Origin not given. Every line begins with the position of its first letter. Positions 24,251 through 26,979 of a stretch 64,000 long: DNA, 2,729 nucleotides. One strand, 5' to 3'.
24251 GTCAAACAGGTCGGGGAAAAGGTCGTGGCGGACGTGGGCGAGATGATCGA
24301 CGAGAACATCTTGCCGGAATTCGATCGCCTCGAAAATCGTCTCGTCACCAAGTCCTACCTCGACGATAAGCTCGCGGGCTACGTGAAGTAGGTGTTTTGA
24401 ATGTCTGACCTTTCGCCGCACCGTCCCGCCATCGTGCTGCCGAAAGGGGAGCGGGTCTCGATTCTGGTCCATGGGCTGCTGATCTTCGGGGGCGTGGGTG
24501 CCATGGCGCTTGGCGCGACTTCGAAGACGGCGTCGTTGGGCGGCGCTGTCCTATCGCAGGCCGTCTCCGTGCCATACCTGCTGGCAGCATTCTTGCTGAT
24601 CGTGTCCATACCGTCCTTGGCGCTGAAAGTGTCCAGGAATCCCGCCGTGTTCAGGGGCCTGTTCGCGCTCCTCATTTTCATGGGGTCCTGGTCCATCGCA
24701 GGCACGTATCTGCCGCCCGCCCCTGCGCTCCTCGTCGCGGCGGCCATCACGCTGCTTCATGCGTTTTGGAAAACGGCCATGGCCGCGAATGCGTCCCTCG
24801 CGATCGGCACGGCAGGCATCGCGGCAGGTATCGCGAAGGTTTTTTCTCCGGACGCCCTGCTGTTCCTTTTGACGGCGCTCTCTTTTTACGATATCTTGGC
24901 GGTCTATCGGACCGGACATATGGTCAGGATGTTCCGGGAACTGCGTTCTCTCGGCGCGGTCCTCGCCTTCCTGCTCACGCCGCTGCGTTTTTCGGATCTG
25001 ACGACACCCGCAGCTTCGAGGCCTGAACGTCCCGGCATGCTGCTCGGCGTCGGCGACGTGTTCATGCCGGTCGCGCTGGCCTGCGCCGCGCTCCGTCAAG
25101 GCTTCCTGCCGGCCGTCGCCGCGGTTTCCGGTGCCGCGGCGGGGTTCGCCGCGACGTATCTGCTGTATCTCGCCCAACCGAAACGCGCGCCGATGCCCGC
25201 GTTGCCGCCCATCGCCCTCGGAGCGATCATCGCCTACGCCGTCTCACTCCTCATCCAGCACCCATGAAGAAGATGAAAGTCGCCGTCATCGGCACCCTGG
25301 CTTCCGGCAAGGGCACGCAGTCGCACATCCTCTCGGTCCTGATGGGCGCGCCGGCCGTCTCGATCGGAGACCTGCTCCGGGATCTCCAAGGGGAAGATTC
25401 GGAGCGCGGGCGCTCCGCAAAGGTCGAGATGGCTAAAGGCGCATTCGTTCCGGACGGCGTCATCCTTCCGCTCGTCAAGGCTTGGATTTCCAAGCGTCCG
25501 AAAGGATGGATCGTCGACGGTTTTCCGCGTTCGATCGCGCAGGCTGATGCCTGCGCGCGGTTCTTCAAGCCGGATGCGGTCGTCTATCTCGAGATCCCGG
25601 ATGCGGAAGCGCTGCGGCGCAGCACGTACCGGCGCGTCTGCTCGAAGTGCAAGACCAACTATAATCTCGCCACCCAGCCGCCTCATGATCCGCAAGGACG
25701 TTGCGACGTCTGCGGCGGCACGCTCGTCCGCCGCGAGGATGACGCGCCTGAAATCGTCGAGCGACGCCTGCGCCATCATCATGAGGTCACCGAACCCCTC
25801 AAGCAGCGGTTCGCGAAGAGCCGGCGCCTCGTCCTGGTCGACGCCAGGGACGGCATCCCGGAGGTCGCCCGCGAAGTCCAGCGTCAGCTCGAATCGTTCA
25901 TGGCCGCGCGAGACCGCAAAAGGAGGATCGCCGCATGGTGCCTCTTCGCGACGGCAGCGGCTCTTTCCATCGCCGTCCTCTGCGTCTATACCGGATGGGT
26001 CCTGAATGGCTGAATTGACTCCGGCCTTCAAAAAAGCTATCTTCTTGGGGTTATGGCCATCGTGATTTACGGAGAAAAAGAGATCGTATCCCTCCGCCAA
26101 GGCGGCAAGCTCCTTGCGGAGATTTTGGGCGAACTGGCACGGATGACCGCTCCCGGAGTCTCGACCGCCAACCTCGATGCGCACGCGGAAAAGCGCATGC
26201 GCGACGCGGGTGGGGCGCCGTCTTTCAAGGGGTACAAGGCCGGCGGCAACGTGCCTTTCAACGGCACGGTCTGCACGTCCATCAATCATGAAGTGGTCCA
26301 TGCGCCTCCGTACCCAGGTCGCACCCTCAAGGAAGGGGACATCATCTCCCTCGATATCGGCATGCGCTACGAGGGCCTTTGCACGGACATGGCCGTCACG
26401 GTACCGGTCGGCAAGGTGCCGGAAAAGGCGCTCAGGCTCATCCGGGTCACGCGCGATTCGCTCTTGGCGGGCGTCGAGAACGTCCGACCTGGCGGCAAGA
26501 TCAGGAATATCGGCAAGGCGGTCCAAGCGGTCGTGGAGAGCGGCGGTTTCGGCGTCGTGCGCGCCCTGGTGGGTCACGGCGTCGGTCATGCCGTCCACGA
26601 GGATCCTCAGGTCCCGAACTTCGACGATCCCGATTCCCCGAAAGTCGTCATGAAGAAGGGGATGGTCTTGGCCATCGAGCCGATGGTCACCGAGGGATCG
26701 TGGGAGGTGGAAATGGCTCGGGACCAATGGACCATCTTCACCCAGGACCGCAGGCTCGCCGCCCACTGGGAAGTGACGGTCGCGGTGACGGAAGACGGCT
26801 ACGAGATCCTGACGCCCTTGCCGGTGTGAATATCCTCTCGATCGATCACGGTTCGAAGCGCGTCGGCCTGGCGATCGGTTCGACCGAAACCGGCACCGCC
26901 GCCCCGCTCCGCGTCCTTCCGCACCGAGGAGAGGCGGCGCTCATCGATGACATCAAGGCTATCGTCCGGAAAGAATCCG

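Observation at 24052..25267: Presenilin/SPP-like GxGD intramembrane protease homologue and a small acidic ORF inserted into the secY-adk junction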

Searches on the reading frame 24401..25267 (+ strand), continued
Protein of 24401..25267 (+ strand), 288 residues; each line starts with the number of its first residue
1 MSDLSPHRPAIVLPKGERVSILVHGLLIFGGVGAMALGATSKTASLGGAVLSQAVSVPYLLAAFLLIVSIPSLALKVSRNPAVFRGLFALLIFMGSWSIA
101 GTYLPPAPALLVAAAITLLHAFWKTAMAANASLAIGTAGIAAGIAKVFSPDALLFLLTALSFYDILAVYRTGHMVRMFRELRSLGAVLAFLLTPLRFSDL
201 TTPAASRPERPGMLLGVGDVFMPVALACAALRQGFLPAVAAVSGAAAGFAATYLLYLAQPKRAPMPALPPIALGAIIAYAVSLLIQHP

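Call 31: predict_structure(alignment_id=A1)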
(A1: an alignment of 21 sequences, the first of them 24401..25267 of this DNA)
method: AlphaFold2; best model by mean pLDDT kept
length: 288 residues; sequences in the alignment: 21
mean_pLDDT: 84.1   pTM: 0.84
mean pLDDT of the five models: 84.1, 84.0, 82.9, 81.6, 81.1
residues with pLDDT >= 90: 135; 70-90: 113; 50-70: 25; < 50: 15
segments of 3 or more residues with pLDDT < 50: 1-11, 206-209
pLDDT, mean of each block of 10 residues (from residue 1): 37 77 95 96 75 62 74 73 84 93 92 93 87 95 87 90 89 81 76 88 63 86 95 94 97 89 87 97 86
secondary structure, 60 per line:
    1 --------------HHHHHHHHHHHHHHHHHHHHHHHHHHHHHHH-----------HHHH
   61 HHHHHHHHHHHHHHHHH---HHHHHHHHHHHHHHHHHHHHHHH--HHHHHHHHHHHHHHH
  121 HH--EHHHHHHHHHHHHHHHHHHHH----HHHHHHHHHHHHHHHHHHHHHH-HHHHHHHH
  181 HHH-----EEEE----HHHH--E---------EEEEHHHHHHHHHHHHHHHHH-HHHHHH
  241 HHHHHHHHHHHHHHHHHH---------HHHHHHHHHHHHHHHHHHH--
elements in order: H15-45 H57-77 H81-103 H106-122 H126-145 H150-171 H173-183 E189-192 H197-200 E213-216 H217-233 H235-258 H268-286
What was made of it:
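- Closest known: Presenilin-1, catalytic subunit of gamma-secretase. Same: The model places short beta-strands just before GxGD (189-192 and 213-216, call 31).
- The AF2 model has pLDDT 84, pTM 0.84 and nine long helices (call 31).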

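Call 34: fold_search(model_id=the predicted structure, library=pdb)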
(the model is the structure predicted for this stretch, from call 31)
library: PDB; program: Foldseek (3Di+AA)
matches with E <= 10: 161; with E <= 0.001: 16
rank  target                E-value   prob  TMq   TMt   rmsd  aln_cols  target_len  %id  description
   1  4hyg_B                2.0e-06  1.00  0.64  0.74   5.7       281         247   21  Structure of a presenilin family intramembrane aspartate protease in C222 space group (released 2012-12-19)
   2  4y6k_B                3.0e-06  1.00  0.61  0.71   6.3       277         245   21  Complex structure of presenilin homologue PSH bound to an inhibitor (released 2015-03-18)
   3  4hyg_C                7.3e-06  1.00  0.61  0.72   4.8       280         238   21  Structure of a presenilin family intramembrane aspartate protease in C222 space group (released 2012-12-19)
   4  4hyc_A                9.6e-06  1.00  0.63  0.73   5.3       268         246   20  Structure of a presenilin family intramembrane aspartate protease in P2 space group (released 2012-12-19)
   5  9k93                  1.7e-05  1.00  0.62  0.63   5.0       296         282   16  Cryo-EM structure of human signal peptide peptidase like 2A (SPPL2a) in complex with L685,458 (released 2025-10-29)
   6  9k92                  2.1e-05  1.00  0.62  0.65   4.9       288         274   14  Cryo-EM structure of human signal peptide peptidase like 2A (SPPL2a) (released 2025-10-29)
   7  6idf_B                1.0e-04  1.00  0.68  0.64   4.5       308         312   17  Cryo-EM structure of gamma secretase in complex with a Notch fragment (released 2018-12-26)
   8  8oqz_B                1.1e-04  1.00  0.66  0.62   4.7       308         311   17  Structure of human gamma-secretase PSEN1 APH-1B isoform reconstituted into lipid nanodisc in complex with Ab46 (released 2024-04-24)
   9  6lr4_B                1.8e-04  1.00  0.64  0.61   4.8       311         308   17  Molecular basis for inhibition of human gamma-secretase by small molecule (released 2021-01-27)
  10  4hyg_D                2.2e-04  1.00  0.60  0.72   5.6       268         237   20  Structure of a presenilin family intramembrane aspartate protease in C222 space group (released 2012-12-19)
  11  6lqg_B                2.3e-04  1.00  0.62  0.59   5.8       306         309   18  Human gamma-secretase in complex with small molecule Avagacestat (released 2021-01-27)
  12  9k95_B                2.6e-04  1.00  0.67  0.64   4.1       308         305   16  Cryo-EM structure of human gamma-secretase in complex with compound E (released 2025-10-29)
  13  6iyc_B                4.6e-04  1.00  0.66  0.62   5.9       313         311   16  Recognition of the Amyloid Precursor Protein by Human gamma-secretase (released 2019-01-23)
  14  7c9i_B                4.8e-04  1.00  0.65  0.62   4.4       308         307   18  Human gamma-secretase in complex with small molecule L-685,458 (released 2021-01-27)
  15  8x53_B                6.0e-04  1.00  0.67  0.64   4.2       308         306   16  Cryo-EM structure of human gamma-secretase in complex with Abeta46 (released 2024-05-29)
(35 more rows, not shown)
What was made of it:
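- Closest known: Presenilin-1, catalytic subunit of gamma-secretase. Same: Same fold (TM-score 0.62-0.68, call 34).
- All 23 top Foldseek PDB matches are PSH, SPPL2a or PS1, with TM-scores 0.6-0.74 (call 34).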

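Call 41: search_protein_families(library=phrogs, proteins=[window:24401-25267:+], max_evalue=0.1)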
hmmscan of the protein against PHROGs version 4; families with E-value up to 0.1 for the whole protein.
window:24401-25267:+ (288 aa): 0 families

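Call 55: search_protein_families(library=pfam, alignment_id=A2, max_evalue=0.00001)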
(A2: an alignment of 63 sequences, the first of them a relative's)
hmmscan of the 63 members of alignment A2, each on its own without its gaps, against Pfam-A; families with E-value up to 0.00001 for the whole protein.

A. member 1, L006:5145-5885:+ (247 aa): 3 families
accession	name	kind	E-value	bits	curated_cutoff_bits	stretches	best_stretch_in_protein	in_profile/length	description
PF13462.12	Thioredoxin_4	-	9e-25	88.2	23.2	1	70-222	4-150/165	Thioredoxin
PF01323.26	DSBA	-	1.1e-19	71.4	25.6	1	82-239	1-189/191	DSBA-like thioredoxin domain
PF13098.12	Thioredoxin_2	-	6.2e-06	26.9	27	0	84-238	10-102/104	Thioredoxin-like domain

B. families by the number of members that match (of 63 scanned): 35 families (the first 25 are shown)
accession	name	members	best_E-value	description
PF01784.24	DUF34_NIF3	13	1.1e-10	Duf34/NIF3 (NGG1p interacting factor 3)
PF05559.16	DUF763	4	7.4e-129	Protein of unknown function (DUF763)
PF02773.21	S-AdoMet_synt_C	4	5.5e-66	S-adenosylmethionine synthetase, C-terminal domain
PF02772.21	S-AdoMet_synt_M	4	8.8e-47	S-adenosylmethionine synthetase, central domain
PF03734.19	YkuD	4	5.1e-21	L,D-transpeptidase catalytic domain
PF00438.25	S-AdoMet_synt_N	3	1.6e-40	S-adenosylmethionine synthetase, N-terminal domain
PF01139.22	RtcB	2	3.2e-176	tRNA-splicing ligase RtcB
PF08245.18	Mur_ligase_M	2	9e-42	Mur ligase middle domain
PF00768.25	Peptidase_S11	2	1.8e-34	D-alanyl-D-alanine carboxypeptidase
PF02875.26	Mur_ligase_C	2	3.1e-29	Mur ligase, glutamate ligase domain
PF12706.13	Lactamase_B_2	2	1.1e-23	Beta-lactamase superfamily domain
PF18884.5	TSP3_bac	2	1.8e-14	Bacterial TSP3 repeat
PF04042.21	DNA_pol_E_B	2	6.4e-12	DNA polymerase alpha/epsilon subunit B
PF13354.11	Beta-lactamase2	2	1.3e-10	Beta-lactamase enzyme family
PF00149.33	Metallophos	2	5.8e-10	Calcineurin-like phosphoesterase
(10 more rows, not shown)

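Call 56: search_protein_families(library=pfam, alignment_id=A3, max_evalue=0.00001)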
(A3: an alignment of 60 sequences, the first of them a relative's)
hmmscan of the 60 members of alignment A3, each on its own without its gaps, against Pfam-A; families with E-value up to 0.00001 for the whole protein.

A. member 1, L019:5146-6669:+ (508 aa): 1 family
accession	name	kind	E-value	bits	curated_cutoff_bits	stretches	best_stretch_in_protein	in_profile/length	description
PF01139.22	RtcB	-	3.1e-176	587.2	27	1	73-508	1-426/426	tRNA-splicing ligase RtcB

B. families by the number of members that match (of 60 scanned): 34 families (the first 25 are shown)
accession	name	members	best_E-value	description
PF16199.10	Radical_SAM_C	12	7.2e-23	Radical_SAM C-terminal domain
PF04055.27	Radical_SAM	12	8.1e-20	Radical SAM superfamily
PF10996.14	Beta-Casp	9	6.9e-41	Beta-Casp domain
PF07521.17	RMMBL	9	8.9e-16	Zn-dependent metallo-hydrolase RNA specificity domain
PF00753.33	Lactamase_B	9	5.1e-14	Metallo-beta-lactamase superfamily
PF16661.11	Lactamase_B_6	9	4e-13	Metallo-beta-lactamase superfamily domain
PF12706.13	Lactamase_B_2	9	1.1e-11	Beta-lactamase superfamily domain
PF01951.21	Archease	4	1.6e-34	Archease protein family (MTH1598/TM1083)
PF00215.30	OMPdecase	4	1.8e-15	Orotidine 5'-phosphate decarboxylase / HUMPS family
PF01139.22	RtcB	2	3.1e-176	tRNA-splicing ligase RtcB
PF02732.21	ERCC4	2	1.2e-30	ERCC4 domain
PF13023.12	HD_3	2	3e-29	HD domain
PF12917.13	YfbR-like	2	3.3e-15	5'-deoxynucleotidase YfbR-like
PF01966.28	HD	2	7.1e-15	HD domain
PF14520.12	HHH_5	2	1.5e-11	Helix-hairpin-helix domain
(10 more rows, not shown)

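Call 68: search_protein_representatives(alignment_id=A1)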
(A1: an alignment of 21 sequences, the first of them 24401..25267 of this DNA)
Query: 21 sequences, 286 profile positions. Proteins with E-value up to 0.001 (for the whole library): 1613; up to 1e-10: 1074; up to 1e-30: 271. The best 150 are listed.
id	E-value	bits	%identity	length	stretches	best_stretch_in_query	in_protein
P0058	2.5e-101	355.2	-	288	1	8-285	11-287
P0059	4.2e-85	301.9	-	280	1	15-283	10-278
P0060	4.1e-81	288.8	-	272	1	18-283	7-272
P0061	9.2e-79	281.1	-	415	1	1-220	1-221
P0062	1.8e-74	267.0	-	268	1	14-283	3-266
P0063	9.1e-73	261.4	-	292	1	20-282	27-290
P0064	1.8e-70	253.9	-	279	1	15-283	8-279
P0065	8.1e-70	251.7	-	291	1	20-283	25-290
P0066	8.7e-69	248.4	-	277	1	12-282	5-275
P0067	9.8e-69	248.2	-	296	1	12-282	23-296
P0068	1.2e-67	244.7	-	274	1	23-283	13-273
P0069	2.7e-67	243.5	-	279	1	14-283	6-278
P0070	2.9e-67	243.3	-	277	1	17-283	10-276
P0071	1.4e-66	241.2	-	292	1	10-282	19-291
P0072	3.1e-66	240.0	-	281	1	14-283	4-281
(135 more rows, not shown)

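Call 73: search_protein_families(library=padloc, proteins=[window:24401-25267:+], max_evalue=0.01)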
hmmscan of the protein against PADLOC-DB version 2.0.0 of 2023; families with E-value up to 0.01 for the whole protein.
window:24401-25267:+ (288 aa): 0 families

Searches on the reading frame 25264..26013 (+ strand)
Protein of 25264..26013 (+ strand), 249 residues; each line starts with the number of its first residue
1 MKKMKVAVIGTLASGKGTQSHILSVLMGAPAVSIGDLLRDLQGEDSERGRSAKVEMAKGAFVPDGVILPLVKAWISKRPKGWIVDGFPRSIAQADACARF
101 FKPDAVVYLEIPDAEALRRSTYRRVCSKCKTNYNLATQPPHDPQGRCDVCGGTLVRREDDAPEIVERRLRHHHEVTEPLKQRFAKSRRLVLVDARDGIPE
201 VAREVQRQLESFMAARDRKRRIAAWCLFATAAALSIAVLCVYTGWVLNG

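Call 3: search_protein_families(library=pfam, proteins=[window:25264-26013:+], max_evalue=1)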
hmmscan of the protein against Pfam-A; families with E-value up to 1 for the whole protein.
window:25264-26013:+ (249 aa): 6 families
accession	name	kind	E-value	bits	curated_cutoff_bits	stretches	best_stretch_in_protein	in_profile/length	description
PF00406.28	ADK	-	3.4e-27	95.9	26.8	1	8-185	1-148/151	Adenylate kinase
PF13207.12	AAA_17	-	1.5e-15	58.1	27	1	13-120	5-119/136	AAA domain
PF05191.20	ADK_lid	-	3.3e-11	43.3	26.6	1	123-159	1-36/36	Adenylate kinase, active site lid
PF13238.12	AAA_18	-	0.00088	20.2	29.4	1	6-124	1-112/128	AAA domain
PF02223.23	Thymidylate_kin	-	0.011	15.9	27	1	99-125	113-140/185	Thymidylate kinase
PF09723.15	Zn_ribbon_8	-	0.37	11.3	34.4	1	125-157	7-39/41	Zinc ribbon domain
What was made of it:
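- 25264..26013 (+): adk, overlapping the PSH stop by 4 bp (ATGA); carries a C-terminal tail anchor (about residues 223-245, window about 25930-25998). Pfam ADK plus ADK_lid (call 3).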

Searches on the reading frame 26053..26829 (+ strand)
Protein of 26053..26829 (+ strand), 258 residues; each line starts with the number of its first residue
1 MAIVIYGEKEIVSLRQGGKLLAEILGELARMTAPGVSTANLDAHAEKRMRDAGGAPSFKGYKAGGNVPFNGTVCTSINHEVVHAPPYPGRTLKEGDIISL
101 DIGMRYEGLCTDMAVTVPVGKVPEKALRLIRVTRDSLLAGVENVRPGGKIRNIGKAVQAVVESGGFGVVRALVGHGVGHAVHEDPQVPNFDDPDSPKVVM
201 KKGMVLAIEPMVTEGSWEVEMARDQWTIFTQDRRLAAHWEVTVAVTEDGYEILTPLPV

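Call 3: search_protein_families(library=pfam, proteins=[window:26053-26829:+], max_evalue=1)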
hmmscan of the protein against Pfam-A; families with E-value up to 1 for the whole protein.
window:26053-26829:+ (258 aa): 2 families
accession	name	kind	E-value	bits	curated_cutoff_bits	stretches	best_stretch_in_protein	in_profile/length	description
PF00557.29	Peptidase_M24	-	2.8e-45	155.1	23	1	14-247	3-208/208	Metallopeptidase family M24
PF20437.3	LonC_helical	-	0.27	11.7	24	1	187-198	5-16/34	Lon-like LonC helical domain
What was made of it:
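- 26053..26829 (+): map (methionine aminopeptidase), next gene of the conserved PSH-adk-map-ruvX-recO run. Pfam Peptidase_M24 E 2.8e-45 (call 3).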
